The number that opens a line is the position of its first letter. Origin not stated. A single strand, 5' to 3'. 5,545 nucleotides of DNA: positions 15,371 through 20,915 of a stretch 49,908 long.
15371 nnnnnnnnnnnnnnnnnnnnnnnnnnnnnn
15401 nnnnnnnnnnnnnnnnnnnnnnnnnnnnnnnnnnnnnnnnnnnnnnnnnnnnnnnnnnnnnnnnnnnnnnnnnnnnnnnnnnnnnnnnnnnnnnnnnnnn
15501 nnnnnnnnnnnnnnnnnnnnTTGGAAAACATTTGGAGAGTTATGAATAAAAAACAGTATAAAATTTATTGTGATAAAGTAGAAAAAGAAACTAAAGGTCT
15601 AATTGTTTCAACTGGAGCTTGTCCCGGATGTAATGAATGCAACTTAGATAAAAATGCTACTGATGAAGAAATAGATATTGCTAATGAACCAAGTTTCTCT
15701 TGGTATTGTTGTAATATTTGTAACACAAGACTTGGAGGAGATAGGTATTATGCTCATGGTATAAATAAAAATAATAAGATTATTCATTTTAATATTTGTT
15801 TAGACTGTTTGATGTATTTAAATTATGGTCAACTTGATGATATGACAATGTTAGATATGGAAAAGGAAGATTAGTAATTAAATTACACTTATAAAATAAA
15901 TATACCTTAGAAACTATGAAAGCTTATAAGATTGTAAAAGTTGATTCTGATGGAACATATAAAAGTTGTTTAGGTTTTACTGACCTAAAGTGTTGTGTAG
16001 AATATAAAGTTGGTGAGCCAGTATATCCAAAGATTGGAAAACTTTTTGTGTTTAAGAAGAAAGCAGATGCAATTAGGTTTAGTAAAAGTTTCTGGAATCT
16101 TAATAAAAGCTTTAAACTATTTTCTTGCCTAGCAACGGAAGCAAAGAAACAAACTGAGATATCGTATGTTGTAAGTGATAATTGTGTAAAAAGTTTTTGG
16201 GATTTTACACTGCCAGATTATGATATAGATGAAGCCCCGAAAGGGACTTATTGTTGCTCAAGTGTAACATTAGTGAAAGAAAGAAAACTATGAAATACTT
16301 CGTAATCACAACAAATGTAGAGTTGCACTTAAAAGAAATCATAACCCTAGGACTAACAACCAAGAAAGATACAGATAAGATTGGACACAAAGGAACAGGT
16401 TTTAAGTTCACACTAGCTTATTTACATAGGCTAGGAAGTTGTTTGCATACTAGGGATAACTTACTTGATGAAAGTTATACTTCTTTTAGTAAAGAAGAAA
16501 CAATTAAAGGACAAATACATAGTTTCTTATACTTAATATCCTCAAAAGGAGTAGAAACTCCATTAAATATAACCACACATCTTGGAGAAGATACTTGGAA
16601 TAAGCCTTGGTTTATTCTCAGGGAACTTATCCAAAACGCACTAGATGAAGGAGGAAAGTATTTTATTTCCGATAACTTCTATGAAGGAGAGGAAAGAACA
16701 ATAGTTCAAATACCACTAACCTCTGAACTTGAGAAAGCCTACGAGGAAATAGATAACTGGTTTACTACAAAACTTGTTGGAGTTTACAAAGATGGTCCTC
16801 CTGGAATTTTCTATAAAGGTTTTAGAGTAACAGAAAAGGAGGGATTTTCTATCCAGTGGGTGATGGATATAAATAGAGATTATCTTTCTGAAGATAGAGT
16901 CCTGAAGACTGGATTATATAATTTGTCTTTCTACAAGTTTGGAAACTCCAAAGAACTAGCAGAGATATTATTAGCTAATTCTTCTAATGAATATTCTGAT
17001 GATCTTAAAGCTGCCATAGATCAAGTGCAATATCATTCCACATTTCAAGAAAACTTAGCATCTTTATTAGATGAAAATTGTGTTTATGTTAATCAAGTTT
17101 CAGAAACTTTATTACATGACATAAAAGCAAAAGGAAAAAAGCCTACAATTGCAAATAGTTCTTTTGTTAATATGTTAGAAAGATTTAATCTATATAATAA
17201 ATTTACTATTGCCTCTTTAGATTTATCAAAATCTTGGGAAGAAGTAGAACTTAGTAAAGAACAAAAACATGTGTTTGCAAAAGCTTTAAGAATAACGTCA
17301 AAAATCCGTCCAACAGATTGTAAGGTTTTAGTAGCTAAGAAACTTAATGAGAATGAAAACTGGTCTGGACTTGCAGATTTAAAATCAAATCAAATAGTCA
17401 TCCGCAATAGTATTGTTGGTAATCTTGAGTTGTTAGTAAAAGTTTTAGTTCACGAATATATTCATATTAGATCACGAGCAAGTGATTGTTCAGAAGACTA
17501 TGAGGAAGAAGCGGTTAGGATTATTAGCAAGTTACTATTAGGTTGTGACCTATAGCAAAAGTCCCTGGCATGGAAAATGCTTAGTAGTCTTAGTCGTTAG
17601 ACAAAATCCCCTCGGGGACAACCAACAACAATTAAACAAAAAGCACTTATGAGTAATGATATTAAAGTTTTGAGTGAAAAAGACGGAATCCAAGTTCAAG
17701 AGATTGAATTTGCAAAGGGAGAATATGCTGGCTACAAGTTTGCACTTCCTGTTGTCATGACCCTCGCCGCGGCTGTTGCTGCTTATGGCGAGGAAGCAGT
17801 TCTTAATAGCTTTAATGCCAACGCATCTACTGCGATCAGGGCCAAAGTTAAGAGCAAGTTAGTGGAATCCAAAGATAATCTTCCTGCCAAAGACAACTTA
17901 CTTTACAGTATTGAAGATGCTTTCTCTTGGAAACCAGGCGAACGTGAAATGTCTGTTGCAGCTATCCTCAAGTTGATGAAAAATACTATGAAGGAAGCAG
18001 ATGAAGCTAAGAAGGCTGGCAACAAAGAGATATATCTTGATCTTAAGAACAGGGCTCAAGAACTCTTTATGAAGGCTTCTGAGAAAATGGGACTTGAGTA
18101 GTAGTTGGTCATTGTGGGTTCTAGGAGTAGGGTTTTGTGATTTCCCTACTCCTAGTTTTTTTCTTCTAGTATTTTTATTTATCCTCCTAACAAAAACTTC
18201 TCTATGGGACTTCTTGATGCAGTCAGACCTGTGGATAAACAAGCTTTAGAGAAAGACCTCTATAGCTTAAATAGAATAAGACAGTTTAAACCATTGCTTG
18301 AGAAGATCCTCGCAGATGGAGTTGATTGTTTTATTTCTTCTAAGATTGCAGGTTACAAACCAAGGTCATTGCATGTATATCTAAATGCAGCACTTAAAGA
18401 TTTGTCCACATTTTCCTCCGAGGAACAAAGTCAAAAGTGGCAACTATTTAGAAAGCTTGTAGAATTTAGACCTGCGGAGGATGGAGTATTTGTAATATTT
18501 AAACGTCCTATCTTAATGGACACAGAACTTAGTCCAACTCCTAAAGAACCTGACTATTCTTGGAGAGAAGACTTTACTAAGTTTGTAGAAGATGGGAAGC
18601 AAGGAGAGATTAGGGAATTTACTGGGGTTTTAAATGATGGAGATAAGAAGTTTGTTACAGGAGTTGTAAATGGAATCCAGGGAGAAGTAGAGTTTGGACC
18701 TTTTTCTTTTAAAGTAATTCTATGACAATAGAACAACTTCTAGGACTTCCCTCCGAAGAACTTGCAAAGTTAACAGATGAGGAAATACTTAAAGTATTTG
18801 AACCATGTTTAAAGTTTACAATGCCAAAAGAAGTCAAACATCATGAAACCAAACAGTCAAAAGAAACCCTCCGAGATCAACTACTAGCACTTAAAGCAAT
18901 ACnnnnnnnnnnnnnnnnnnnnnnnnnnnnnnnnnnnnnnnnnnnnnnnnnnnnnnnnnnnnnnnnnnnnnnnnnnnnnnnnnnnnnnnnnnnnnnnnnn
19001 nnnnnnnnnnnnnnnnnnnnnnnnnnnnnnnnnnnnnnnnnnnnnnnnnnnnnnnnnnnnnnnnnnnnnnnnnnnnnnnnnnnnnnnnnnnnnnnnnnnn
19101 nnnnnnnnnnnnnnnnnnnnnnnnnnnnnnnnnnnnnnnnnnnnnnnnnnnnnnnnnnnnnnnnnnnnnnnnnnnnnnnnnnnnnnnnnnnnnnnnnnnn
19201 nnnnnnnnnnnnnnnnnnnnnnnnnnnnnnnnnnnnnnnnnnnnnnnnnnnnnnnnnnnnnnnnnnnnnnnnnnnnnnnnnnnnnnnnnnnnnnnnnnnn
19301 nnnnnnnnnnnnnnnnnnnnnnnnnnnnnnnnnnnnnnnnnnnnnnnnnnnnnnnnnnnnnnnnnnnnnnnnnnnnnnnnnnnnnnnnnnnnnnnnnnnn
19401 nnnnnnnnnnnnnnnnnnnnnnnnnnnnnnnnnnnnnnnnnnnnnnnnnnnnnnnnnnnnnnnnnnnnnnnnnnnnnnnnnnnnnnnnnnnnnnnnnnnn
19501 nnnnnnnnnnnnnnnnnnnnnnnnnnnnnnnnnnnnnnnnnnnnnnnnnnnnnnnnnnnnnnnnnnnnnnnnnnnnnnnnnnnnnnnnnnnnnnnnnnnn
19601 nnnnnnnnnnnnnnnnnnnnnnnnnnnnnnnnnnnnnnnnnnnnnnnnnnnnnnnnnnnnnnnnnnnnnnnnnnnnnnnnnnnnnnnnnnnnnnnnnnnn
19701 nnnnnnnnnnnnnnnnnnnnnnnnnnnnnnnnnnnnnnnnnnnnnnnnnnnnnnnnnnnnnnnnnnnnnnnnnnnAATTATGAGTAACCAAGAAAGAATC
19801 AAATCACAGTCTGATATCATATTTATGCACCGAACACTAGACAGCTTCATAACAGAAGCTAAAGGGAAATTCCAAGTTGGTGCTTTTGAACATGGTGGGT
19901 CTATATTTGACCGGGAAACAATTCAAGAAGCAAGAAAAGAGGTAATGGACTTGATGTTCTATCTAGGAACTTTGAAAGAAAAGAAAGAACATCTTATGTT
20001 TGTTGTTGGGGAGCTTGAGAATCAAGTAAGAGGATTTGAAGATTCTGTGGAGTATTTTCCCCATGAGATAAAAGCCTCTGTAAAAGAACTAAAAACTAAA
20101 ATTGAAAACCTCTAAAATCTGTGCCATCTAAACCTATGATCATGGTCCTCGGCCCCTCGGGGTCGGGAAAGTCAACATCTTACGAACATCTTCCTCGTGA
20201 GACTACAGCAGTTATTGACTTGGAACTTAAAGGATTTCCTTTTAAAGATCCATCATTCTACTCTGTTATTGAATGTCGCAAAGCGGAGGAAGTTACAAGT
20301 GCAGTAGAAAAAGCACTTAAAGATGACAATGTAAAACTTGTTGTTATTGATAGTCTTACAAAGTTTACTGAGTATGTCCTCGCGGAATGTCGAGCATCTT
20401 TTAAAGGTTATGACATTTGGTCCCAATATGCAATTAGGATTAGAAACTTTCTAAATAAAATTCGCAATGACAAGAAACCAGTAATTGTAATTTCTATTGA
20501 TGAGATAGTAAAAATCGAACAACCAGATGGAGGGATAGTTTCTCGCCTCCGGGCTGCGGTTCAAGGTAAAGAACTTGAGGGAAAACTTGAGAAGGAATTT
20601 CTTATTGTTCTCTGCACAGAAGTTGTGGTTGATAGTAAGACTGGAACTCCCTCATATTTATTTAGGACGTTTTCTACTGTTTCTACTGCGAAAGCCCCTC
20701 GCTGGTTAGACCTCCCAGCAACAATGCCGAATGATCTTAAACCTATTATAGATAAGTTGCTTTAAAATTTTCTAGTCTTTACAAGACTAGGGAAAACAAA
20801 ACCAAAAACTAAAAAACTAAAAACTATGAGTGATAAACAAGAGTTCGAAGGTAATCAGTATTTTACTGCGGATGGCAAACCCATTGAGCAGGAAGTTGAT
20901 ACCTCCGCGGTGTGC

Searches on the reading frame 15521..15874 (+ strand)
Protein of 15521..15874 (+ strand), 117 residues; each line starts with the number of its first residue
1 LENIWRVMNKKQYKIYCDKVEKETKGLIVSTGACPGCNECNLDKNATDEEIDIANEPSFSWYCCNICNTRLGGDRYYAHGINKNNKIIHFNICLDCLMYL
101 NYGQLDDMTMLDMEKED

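Call 9: search_protein_families(library=pfam, proteins=[window:15521-15874:+], max_evalue=0.01)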
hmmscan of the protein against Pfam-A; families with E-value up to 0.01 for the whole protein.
window:15521-15874:+ (117 aa): 0 families

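Call 24: search_protein_families(library=pfam, proteins=[window:15521-15874:+], max_evalue=10)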
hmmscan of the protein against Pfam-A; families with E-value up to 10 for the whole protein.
window:15521-15874:+ (117 aa): 5 families
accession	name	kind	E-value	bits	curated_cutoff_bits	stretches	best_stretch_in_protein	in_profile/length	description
PF24439.1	DUF7558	-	0.04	14.7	27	1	63-98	6-40/107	Family of unknown function (DUF7558)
PF09484.15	Cas_TM1802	-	0.073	12.3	25.1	1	76-104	227-255/602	CRISPR-associated protein TM1802 (cas_TM1802)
PF05641.18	Agenet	-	0.13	13.2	27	1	57-77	13-32/61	Agenet domain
PF03804.19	DUF325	-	1.5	9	28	1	37-71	85-114/137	Viral proteins of unknown function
PF25420.1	zf-C2H2_ZN292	-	3.2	8.3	27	0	7-17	4-14/33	ZN292-like C2H2 zinc finger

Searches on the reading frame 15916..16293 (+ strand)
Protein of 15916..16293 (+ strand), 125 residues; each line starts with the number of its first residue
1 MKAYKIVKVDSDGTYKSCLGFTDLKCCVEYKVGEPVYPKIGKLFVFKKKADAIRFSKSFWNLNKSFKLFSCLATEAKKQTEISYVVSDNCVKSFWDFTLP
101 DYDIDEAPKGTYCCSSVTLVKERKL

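Call 9: search_protein_families(library=pfam, proteins=[window:15916-16293:+], max_evalue=0.01)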
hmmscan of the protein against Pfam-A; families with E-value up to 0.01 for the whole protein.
window:15916-16293:+ (125 aa): 0 families

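Call 24: search_protein_families(library=pfam, proteins=[window:15916-16293:+], max_evalue=10)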
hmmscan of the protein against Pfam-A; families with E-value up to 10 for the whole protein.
window:15916-16293:+ (125 aa): 1 family
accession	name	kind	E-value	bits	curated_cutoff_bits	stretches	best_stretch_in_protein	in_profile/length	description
PF25376.1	Pre-PUA_NSUN2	-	0.041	14.8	24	1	45-90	3-48/99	NSUN2 Pre-PUA domain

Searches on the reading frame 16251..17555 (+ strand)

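Call 9: search_protein_families(library=pfam, proteins=[window:16251-17555:+], max_evalue=0.01)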
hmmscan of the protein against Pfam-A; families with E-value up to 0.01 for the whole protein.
window:16251-17555:+ (434 aa): 0 families

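Call 24: search_protein_families(library=pfam, proteins=[window:16251-17555:+], max_evalue=10)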
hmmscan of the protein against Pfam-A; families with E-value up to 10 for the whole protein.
window:16251-17555:+ (434 aa): 3 families
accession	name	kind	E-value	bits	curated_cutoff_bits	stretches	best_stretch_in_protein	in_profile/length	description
PF10263.15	SprT-like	-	0.072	13.4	25.6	1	369-406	30-72/108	SprT-like family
PF14638.11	FNIP_C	-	0.078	13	25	1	243-321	48-126/189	Folliculin-interacting protein C-terminus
PF25794.1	SACS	-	0.097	12.9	32.8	1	26-52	80-107/247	Sacsin domain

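Call 80: search_protein_families(library=phrogs, proteins=[window:16251-17555:+], max_evalue=0.001)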
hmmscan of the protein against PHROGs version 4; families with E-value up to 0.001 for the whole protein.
window:16251-17555:+ (434 aa): 2 families
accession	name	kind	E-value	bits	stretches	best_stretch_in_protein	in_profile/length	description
phrog_8203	-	unknown function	5.1e-13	49.7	1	14-410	1-367/394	-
phrog_6077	-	unknown function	0.00024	21.3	0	29-62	58-92/366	-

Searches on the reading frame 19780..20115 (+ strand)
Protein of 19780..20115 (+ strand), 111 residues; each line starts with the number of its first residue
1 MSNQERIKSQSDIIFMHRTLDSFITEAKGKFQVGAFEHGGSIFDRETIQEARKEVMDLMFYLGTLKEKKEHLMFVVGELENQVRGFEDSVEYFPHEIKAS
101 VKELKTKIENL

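Call 10: search_protein_families(library=pfam, proteins=[window:19780-20115:+], max_evalue=0.01)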
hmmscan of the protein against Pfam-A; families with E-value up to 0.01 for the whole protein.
window:19780-20115:+ (111 aa): 1 family
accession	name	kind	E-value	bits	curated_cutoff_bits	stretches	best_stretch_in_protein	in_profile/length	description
PF24219.2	DUF7438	-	0.0097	16.7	25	0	66-111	3-50/57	Family of unknown function (DUF7438)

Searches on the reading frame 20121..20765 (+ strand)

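Call 10: search_protein_families(library=pfam, proteins=[window:20121-20765:+], max_evalue=0.01)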
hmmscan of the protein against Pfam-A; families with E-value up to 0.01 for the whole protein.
window:20121-20765:+ (214 aa): 11 families
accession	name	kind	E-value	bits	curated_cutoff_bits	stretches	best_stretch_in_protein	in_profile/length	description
PF13479.12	AAA_24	-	5e-17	62.8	27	1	4-190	2-191/195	AAA domain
PF13401.12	AAA_22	-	3.9e-05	24.4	27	1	4-91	5-65/130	AAA domain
PF02283.22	CobU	-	9.3e-05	22.5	27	0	57-128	58-124/168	Cobinamide kinase / cobinamide phosphate guanyltransferase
PF00004.35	AAA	-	0.00024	22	21.2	1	8-166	2-108/131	ATPase family associated with various cellular activities (AAA)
PF13191.12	AAA_16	-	0.00036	21.5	32.6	1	3-129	23-141/167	AAA ATPase domain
PF13481.12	AAA_25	-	0.0011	19.1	27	0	56-83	128-156/195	AAA domain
PF13671.12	AAA_33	-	0.0015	19.2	27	1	6-31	1-26/143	AAA domain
PF13173.12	AAA_14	-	0.0026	18.2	27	0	4-84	2-76/129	AAA domain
PF01637.24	ATPase_2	-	0.0033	17.7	33.2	1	5-147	21-139/225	ATPase domain predominantly from Archaea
PF03215.21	Rad17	-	0.0047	17.3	23.8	1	5-88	46-115/186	Rad17 P-loop domain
PF20476.3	DUF6718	-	0.0093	16.6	27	0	52-87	22-57/74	Family of unknown function (DUF6718)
